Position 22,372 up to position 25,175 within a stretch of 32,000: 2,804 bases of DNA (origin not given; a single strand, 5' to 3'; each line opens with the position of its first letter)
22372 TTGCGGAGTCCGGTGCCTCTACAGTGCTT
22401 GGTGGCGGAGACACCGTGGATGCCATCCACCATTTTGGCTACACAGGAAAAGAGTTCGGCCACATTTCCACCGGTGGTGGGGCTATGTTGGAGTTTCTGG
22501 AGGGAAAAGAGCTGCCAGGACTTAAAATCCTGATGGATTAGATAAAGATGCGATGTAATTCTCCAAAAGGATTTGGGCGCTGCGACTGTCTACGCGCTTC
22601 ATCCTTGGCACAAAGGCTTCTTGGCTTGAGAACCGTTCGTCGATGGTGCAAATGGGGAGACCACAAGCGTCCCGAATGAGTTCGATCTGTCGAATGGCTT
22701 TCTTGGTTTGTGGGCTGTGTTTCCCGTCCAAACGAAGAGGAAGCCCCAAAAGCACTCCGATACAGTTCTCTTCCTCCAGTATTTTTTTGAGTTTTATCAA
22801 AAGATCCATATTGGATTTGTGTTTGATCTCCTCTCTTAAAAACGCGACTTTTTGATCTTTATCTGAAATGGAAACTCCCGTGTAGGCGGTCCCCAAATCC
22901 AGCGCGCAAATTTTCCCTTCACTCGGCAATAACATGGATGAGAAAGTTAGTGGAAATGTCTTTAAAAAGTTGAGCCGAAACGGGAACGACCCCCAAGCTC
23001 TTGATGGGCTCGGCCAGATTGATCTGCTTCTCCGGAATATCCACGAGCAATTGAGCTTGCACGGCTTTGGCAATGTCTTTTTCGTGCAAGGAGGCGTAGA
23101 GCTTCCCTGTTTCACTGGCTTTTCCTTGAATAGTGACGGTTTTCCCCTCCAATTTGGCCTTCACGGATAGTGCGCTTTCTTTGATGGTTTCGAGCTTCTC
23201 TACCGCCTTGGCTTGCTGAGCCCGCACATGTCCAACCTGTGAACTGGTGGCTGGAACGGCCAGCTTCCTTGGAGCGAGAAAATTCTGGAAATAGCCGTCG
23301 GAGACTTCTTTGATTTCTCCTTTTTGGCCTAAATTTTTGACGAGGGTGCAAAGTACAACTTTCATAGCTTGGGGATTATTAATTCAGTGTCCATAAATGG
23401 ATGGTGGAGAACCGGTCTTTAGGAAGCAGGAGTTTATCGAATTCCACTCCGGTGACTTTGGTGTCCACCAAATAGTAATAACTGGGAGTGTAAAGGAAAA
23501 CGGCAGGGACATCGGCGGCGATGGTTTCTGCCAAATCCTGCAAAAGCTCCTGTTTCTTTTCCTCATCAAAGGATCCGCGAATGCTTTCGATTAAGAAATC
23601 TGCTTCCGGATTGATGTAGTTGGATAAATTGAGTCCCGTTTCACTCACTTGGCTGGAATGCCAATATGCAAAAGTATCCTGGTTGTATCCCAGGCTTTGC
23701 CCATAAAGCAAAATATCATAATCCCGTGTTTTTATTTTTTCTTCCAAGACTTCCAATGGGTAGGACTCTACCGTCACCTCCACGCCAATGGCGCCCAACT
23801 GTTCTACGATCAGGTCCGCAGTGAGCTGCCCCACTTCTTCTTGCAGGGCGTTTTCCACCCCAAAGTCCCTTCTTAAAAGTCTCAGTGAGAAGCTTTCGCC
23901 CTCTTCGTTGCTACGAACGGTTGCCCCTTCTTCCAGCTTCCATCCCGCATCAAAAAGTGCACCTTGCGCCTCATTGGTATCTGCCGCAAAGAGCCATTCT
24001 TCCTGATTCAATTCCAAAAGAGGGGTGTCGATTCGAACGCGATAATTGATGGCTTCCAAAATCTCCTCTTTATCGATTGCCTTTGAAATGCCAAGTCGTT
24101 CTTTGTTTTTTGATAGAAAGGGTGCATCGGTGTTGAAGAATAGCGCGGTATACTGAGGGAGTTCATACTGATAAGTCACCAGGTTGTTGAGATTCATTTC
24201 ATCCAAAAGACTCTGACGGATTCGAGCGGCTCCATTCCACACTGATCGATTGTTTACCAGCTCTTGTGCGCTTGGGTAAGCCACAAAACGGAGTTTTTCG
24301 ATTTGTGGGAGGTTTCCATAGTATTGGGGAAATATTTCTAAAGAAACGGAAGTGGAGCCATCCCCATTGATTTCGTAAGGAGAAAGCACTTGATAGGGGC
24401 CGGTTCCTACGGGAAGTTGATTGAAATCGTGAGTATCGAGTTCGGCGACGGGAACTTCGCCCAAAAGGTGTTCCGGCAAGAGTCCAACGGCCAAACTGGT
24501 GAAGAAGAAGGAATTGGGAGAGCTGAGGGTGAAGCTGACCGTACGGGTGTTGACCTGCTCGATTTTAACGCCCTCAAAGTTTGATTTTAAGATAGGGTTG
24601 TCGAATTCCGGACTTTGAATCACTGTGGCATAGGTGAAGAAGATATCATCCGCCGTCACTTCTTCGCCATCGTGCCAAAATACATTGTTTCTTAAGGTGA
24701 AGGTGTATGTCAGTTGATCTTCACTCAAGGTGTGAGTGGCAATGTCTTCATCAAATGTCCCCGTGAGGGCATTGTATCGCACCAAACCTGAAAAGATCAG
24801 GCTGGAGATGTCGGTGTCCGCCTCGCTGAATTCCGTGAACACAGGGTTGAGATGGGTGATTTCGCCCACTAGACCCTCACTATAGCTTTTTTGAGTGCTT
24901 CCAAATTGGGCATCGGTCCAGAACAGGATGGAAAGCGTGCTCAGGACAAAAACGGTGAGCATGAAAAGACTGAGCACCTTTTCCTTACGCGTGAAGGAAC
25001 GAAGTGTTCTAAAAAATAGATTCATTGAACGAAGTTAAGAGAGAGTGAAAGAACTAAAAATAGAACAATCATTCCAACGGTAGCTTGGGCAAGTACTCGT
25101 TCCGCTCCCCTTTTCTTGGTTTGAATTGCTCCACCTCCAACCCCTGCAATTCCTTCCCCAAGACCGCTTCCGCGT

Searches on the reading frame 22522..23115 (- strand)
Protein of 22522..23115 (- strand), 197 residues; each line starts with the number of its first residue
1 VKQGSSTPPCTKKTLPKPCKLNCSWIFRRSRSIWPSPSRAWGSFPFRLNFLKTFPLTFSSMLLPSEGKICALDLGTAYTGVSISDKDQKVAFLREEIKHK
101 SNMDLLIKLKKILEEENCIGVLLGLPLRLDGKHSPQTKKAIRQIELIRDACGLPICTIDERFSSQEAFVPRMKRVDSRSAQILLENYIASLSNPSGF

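Call 59: search_protein_families(library=pfam, proteins=[window:22522-23115:-], max_evalue=0.0001)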
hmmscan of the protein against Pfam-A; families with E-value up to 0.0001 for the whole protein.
window:22522-23115:- (197 aa): 1 family
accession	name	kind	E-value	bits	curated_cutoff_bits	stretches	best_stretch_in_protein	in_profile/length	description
PF03652.20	RuvX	-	1.5e-23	84.1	29.2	1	68-189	2-133/134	Holliday junction resolvase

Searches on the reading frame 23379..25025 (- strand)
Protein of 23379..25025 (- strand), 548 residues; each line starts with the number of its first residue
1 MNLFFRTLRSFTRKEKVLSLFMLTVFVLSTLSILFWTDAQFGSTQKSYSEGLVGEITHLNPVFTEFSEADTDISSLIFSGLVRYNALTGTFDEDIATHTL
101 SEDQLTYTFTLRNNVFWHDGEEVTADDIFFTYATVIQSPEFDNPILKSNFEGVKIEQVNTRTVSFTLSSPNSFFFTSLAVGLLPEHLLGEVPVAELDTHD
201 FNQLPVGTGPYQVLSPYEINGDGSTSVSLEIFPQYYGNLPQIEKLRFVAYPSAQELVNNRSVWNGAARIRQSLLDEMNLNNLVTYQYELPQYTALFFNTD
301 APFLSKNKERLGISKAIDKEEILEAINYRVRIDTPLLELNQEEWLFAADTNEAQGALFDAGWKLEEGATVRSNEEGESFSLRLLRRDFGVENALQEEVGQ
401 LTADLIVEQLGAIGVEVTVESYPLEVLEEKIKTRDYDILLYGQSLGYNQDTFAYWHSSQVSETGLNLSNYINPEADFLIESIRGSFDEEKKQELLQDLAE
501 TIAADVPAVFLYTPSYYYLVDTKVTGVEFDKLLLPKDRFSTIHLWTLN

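Call 59: search_protein_families(library=pfam, proteins=[window:23379-25025:-], max_evalue=0.0001)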
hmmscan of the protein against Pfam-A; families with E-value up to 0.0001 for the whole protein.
window:23379-25025:- (548 aa): 1 family
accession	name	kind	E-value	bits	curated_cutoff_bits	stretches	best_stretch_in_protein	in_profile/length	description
PF00496.27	SBP_bac_5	-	2.6e-48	165.4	32.4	1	94-457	5-360/368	Bacterial extracellular solute-binding proteins, family 5 Middle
